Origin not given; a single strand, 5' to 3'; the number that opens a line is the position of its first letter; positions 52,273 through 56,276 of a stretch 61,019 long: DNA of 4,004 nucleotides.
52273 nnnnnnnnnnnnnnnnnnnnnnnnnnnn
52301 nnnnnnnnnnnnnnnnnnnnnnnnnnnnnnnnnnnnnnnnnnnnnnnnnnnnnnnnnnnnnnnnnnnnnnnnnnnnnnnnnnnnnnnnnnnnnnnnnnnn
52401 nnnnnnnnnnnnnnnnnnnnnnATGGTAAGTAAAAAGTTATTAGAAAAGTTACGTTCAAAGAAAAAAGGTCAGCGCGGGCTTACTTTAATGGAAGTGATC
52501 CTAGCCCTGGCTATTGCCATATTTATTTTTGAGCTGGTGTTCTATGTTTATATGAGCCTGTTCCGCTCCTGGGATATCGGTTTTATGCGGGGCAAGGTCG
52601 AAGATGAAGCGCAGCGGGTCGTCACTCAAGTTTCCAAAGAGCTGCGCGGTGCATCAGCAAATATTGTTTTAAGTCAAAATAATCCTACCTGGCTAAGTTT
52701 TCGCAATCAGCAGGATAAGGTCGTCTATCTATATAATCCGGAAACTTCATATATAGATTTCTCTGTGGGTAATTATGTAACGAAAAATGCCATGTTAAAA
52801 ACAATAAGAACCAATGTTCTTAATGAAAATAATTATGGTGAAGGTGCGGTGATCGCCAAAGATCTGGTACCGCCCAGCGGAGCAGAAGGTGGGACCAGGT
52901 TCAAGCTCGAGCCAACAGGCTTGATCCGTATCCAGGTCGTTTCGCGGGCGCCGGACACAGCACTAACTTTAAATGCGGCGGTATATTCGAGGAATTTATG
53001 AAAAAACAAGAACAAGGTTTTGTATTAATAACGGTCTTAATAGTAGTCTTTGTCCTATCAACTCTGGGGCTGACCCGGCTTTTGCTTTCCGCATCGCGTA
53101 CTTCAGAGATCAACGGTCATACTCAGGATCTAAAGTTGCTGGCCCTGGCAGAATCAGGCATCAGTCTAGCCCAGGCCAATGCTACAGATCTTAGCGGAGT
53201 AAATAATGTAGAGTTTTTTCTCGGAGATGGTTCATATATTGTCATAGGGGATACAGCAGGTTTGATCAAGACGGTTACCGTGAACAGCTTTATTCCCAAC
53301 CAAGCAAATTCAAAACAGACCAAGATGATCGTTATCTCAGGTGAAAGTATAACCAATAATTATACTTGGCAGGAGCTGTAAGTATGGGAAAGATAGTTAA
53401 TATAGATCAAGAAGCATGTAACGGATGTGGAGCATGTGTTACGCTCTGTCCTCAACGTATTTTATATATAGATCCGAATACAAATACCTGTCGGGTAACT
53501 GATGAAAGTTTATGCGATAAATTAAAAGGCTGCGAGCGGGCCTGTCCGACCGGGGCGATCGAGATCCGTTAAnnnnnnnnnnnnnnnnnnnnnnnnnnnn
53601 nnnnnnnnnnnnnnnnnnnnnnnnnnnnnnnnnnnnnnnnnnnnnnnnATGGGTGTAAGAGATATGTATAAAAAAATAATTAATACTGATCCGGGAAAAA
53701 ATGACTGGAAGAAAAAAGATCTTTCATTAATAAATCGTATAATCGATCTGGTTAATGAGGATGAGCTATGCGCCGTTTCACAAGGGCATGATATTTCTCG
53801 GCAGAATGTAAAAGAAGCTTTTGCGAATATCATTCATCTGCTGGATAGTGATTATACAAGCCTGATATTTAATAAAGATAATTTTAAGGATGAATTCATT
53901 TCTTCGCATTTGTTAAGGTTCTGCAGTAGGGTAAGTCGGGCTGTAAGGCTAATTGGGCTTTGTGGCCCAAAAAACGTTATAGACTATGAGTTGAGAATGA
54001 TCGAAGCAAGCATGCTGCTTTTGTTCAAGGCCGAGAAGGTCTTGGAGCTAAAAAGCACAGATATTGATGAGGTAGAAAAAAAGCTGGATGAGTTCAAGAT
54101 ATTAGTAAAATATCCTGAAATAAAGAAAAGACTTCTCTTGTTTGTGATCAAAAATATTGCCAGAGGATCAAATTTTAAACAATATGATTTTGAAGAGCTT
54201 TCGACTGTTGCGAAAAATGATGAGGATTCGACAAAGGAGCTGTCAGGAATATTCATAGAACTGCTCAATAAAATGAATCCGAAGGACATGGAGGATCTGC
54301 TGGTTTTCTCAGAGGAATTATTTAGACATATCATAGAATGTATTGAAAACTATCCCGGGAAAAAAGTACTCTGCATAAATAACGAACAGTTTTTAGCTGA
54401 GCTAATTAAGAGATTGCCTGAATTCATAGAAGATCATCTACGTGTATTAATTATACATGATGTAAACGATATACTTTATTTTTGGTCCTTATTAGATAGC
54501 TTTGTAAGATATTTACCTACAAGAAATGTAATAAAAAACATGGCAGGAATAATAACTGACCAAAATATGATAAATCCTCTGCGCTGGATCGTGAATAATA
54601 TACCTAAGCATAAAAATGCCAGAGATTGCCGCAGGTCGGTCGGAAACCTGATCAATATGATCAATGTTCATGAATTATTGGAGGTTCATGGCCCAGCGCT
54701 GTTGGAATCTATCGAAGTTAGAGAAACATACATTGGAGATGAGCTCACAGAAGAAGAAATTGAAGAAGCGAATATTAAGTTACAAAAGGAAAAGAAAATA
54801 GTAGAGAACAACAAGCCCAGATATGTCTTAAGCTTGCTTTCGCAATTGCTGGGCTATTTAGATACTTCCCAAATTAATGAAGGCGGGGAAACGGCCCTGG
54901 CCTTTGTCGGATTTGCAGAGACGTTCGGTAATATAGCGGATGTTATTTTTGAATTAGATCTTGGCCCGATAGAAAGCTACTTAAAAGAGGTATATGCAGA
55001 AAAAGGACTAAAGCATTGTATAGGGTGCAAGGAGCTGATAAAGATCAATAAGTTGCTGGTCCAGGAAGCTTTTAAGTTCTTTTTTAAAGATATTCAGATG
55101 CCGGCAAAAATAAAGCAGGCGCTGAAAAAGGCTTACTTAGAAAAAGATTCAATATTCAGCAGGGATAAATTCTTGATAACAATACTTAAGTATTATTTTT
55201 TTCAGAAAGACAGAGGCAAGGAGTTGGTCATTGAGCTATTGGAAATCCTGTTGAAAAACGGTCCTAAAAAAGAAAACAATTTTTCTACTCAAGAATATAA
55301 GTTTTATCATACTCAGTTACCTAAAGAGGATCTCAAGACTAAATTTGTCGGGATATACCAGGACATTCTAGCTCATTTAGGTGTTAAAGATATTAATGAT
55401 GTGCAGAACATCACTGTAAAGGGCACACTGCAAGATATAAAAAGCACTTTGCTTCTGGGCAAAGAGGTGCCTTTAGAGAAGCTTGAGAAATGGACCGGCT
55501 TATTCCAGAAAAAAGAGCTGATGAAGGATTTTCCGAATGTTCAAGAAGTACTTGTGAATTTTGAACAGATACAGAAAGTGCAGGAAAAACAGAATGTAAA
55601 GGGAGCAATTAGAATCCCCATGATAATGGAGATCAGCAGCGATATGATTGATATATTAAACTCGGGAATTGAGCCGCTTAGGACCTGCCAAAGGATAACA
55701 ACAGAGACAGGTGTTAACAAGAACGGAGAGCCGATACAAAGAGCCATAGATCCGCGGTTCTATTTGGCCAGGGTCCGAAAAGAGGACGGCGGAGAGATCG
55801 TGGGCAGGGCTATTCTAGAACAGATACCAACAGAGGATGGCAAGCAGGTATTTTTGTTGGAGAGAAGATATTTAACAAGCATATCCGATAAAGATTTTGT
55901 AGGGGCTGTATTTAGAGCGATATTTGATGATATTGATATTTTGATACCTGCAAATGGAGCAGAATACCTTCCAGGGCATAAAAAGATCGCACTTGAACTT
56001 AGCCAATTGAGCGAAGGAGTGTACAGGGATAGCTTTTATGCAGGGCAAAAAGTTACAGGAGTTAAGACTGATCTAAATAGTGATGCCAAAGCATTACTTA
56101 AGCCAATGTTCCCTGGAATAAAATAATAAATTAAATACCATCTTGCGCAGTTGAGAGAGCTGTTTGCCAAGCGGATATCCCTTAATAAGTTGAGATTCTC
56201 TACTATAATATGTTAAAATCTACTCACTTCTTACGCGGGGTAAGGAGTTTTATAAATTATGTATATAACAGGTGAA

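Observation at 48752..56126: Compact type IV filament operon bracketed by a STAS protein, a ferredoxin and an 825-aa orphan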

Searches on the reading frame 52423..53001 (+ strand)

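Call 4: search_protein_families(library=pfam, proteins=[window:52423-53001:+], max_evalue=0.1)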
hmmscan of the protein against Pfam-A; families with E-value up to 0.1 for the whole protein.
window:52423-53001:+ (192 aa): 2 families
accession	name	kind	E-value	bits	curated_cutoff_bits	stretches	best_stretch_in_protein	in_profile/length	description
PF07963.17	N_methyl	-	0.001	19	21.2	1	15-32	2-19/27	Prokaryotic N-terminal methylation motif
PF11751.14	PorP_SprF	-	0.0039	17.2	22.3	1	76-172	101-198/273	Type IX secretion system membrane protein PorP/SprF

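Call 5: search_protein_families(library=ncbifam, proteins=[window:52423-53001:+], max_evalue=0.1)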
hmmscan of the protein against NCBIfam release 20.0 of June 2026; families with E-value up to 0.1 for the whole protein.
window:52423-53001:+ (192 aa): 4 families
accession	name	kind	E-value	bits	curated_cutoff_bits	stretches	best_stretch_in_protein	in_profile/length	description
NF041002.1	pilin_ComGF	equivalog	4e-05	23.9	80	1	17-102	1-84/139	competence type IV pilus minor pilin ComGF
NF007848.0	PRK10557.1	equivalog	0.00024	20.5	120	1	11-77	4-70/192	prepilin peptidase-dependent protein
TIGR03519.1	T9SS_PorP_fam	subfamily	0.00047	19.7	90.55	1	76-184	118-228/292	PorP/SprF family type IX secretion system membrane protein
TIGR02532.1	IV_pilin_GFxxxE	domain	0.002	17.9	16.3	1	17-31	1-15/24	prepilin-type N-terminal cleavage/methylation domain-containing protein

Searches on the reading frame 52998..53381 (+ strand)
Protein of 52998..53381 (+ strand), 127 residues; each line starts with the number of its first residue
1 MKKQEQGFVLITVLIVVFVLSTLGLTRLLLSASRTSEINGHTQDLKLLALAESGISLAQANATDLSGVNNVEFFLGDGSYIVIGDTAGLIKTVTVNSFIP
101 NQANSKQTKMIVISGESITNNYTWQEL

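Call 4: search_protein_families(library=pfam, proteins=[window:52998-53381:+], max_evalue=0.1)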
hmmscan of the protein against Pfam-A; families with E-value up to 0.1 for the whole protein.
window:52998-53381:+ (127 aa): 2 families
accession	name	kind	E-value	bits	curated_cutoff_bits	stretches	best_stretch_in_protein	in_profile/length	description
PF17957.7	Big_7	-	0.0088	17.1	24.1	1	59-86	23-48/70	Bacterial Ig domain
PF01849.23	NAC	-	0.011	16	21.3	0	57-83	8-34/57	NAC domain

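Call 5: search_protein_families(library=ncbifam, proteins=[window:52998-53381:+], max_evalue=0.1)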
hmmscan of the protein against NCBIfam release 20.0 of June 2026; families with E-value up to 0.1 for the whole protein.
window:52998-53381:+ (127 aa): 0 families

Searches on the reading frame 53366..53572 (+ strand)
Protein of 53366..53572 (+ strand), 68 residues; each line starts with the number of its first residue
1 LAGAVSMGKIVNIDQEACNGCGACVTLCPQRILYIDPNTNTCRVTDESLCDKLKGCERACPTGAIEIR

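Call 4: search_protein_families(library=pfam, proteins=[window:53366-53572:+], max_evalue=0.1)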
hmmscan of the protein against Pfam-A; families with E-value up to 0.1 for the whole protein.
window:53366-53572:+ (68 aa): 17 families
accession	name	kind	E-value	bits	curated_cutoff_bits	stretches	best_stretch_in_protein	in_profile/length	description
PF00037.32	Fer4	-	8.4e-14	51.2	21.1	2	12-33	2-23/24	4Fe-4S binding domain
PF12838.12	Fer4_7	-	1.5e-11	45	27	2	18-64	2-52/52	4Fe-4S dicluster domain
PF12837.12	Fer4_6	-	6.6e-10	38.9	25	2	10-29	1-20/24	4Fe-4S binding domain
PF13187.11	Fer4_9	-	7.7e-09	35.9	27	2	17-65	1-52/52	4Fe-4S dicluster domain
PF13237.11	Fer4_10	-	3e-07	30.7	25.5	1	11-61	2-53/53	4Fe-4S dicluster domain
PF25160.1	LdpA_Fe-S-bd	-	1.7e-06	28.1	27.6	1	11-32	21-42/49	LdpA Fe-S cluster-binding domain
PF12797.12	Fer4_2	-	7.5e-06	26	24.5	1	13-29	5-21/22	4Fe-4S binding domain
PF13370.11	Fer4_13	-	2.8e-05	25.2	24.5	1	13-66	1-57/58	4Fe-4S single cluster domain of Ferredoxin I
PF13459.11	Fer4_15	-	4.6e-05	24.5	22.4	1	11-67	1-66/66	4Fe-4S single cluster domain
PF14697.11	Fer4_21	-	8.6e-05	23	35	1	12-66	2-58/59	4Fe-4S dicluster domain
PF12798.12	Fer4_3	-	0.00011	23.1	27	1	18-31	1-14/15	4Fe-4S binding domain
PF12800.12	Fer4_4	-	0.00012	22.6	24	1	16-30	2-16/17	4Fe-4S binding domain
PF13484.11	Fer4_16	-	0.00024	22.2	30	1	18-46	2-31/66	4Fe-4S double cluster binding domain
PF13183.11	Fer4_8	-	0.00049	21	27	1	15-32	51-68/68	4Fe-4S dicluster domain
PF13534.11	Fer4_17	-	0.0055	17.7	22.2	1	17-36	1-20/61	4Fe-4S dicluster domain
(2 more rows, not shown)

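Call 5: search_protein_families(library=ncbifam, proteins=[window:53366-53572:+], max_evalue=0.1)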
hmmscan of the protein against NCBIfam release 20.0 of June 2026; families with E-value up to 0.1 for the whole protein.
window:53366-53572:+ (68 aa): 81 families (the best 25 are shown)
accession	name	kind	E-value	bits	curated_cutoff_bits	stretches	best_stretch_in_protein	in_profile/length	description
NF040864.1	HgcB_ferredoxin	equivalog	5.7e-10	38.9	99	1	11-67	9-63/93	mercury methylation ferredoxin HgcB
NF005504.0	PRK07118.1-3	equivalog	3.5e-08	33.1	437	2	17-68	141-191/293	Fe-S cluster domain-containing protein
NF043039.1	HgcAB_like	equivalog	3.6e-08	33.4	285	1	11-65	295-349/350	HgcAB-like fusion protein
NF042909.1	FMH_DH_FwdF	exception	1.1e-07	31.3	375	1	11-68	252-314/336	tungsten-dependent formylmethanofuran dehydrogenase subunit FwdF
NF005503.0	PRK07118.1-2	equivalog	1.9e-07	30.6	252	1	8-66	159-216/292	RnfABCDGE type electron transport complex subunit B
TIGR03149.1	cyt_nit_nrfC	equivalog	2.4e-07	30.3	377.6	1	9-65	118-179/225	cytochrome c nitrite reductase Fe-S protein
TIGR02060.1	aprB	equivalog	8.7e-07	28.9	135.65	1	13-68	5-65/132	adenylyl-sulfate reductase subunit beta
TIGR04395.1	cutC_activ_rSAM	equivalog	1e-06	28.3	360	1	11-67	49-105/309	choline TMA-lyase-activating enzyme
NF007382.0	PRK09898.1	equivalog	4e-06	26.5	213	1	11-67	149-200/208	ferredoxin-like protein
NF005506.0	PRK07118.1-5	equivalog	4.1e-06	26.4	388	1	10-65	164-219/279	Fe-S cluster domain-containing protein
NF058577.1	FdxA_fam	equivalog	6.2e-06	26.3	65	1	3-30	22-50/52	4Fe-4S ferredoxin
NF001988.0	PRK00783.1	equivalog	6.7e-06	26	153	1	9-67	164-220/266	DNA-directed RNA polymerase subunit D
NF006221.0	PRK08348.1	subfamily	7e-06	25.8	124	1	8-66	37-93/136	NADH-plastoquinone oxidoreductase subunit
NF042987.1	OGOR_delta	exception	7.1e-06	26.1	125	1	11-68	26-88/89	2-oxoglutarate ferredoxin oxidoreductase subunit delta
NF043069.1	T4HPD_activ_SAM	equivalog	1.6e-05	24.5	425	1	11-67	46-99/299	trans-4-hydroxy-L-proline dehydratase activase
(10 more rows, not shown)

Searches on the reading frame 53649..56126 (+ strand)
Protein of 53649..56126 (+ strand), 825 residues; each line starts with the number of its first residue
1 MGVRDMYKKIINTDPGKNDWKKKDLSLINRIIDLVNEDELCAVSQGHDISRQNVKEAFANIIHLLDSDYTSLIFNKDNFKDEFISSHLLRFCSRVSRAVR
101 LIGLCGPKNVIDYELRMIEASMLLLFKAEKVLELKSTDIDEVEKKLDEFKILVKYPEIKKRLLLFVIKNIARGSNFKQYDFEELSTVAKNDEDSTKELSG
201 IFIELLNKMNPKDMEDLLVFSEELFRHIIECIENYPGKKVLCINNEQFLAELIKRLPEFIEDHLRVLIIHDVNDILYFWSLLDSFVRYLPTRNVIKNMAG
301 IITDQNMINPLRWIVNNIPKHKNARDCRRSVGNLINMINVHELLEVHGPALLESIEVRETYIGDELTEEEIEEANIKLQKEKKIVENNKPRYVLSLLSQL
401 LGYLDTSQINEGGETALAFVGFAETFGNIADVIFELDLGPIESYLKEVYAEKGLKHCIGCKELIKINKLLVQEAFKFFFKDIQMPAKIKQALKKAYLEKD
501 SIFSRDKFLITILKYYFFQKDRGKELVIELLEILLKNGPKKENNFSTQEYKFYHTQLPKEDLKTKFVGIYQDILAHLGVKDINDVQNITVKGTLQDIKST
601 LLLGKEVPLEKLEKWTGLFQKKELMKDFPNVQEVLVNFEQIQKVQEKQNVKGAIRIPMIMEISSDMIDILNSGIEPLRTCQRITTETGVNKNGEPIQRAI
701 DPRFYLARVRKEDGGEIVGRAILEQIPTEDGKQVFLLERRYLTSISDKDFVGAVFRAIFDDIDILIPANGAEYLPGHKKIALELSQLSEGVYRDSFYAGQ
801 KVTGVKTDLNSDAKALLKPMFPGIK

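Call 4: search_protein_families(library=pfam, proteins=[window:53649-56126:+], max_evalue=0.1)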
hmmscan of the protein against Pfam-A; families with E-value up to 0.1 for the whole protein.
window:53649-56126:+ (825 aa): 0 families

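Call 5: search_protein_families(library=ncbifam, proteins=[window:53649-56126:+], max_evalue=0.1)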
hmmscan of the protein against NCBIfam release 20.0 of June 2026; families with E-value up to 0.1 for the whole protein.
window:53649-56126:+ (825 aa): 0 families

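Call 10: find_homologous_proteins(query=window:53649-56126:+, region=1-825)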
Query window:53649-56126:+, residues 1-825 (825 aa): 1 proteins with E <= 0.001 among 8000 candidates.
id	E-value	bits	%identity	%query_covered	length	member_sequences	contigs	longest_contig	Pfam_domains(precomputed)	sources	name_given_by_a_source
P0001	0.0e+0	1815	100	99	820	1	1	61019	-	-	-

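Call 38: predict_structure(protein=window:53649-56126:+)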
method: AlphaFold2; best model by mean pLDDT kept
length: 825 residues; sequences in the alignment: 1
mean_pLDDT: 38.2   pTM: 0.24
mean pLDDT of the five models: 38.2, 31.8, 31.4, 31.1, 28.3
residues with pLDDT >= 90: 0; 70-90: 0; 50-70: 6; < 50: 819
segments of 3 or more residues with pLDDT < 50: 1-609, 616-620, 622-825
pLDDT, mean of each block of 10 residues (from residue 1): 40 42 42 43 39 44 42 39 39 42 37 40 39 39 43 38 42 40 41 44 47 43 43 37 40 46 38 37 39 35 40 40 36 38 35 33 41 40 36 36 33 31 32 35 36 34 37 38 38 38 37 37 42 39 35 35 35 35 33 38 40 50 42 42 43 35 30 29 32 33 31 33 36 36 39 35 34 38 38 36 43 44 44
secondary structure, 60 per line:
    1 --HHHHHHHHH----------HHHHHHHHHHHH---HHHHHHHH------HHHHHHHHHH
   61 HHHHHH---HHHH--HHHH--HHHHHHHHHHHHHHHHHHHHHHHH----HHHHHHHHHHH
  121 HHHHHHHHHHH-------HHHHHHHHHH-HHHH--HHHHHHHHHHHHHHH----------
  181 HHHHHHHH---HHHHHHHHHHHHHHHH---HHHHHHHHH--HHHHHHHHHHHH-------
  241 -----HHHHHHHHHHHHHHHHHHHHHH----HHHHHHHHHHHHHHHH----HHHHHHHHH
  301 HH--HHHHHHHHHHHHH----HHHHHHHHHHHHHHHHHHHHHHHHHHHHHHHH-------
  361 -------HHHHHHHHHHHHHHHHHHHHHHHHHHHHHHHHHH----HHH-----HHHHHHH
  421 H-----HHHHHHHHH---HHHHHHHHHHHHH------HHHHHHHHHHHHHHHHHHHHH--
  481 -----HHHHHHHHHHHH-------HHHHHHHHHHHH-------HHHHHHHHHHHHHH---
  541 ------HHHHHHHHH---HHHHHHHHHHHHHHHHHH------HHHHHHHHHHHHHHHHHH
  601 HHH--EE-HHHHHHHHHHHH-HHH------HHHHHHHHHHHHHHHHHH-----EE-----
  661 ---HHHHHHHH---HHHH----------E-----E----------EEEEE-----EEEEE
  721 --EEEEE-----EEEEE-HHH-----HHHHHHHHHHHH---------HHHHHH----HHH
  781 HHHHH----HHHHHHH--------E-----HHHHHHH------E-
elements in order (helices of 4 or more, strands of 3 or more residues): H3-11 H22-33 H37-44 H51-66 H70-73 H76-79 H82-105 H110-131 H139-148 H150-153 H156-170 H181-188 H192-207 H211-219 H222-233 H246-267 H272-287 H292-302 H305-317 H322-353 H368-401 H414-421 H427-435 H439-451 H458-478 H486-497 H505-516 H524-537 H547-555 H559-576 H583-603 H609-620 H631-648 H664-671 H675-678 E706-710 E716-720 E723-727 E733-737 H747-758 H768-773 H778-785 H790-796 H811-817
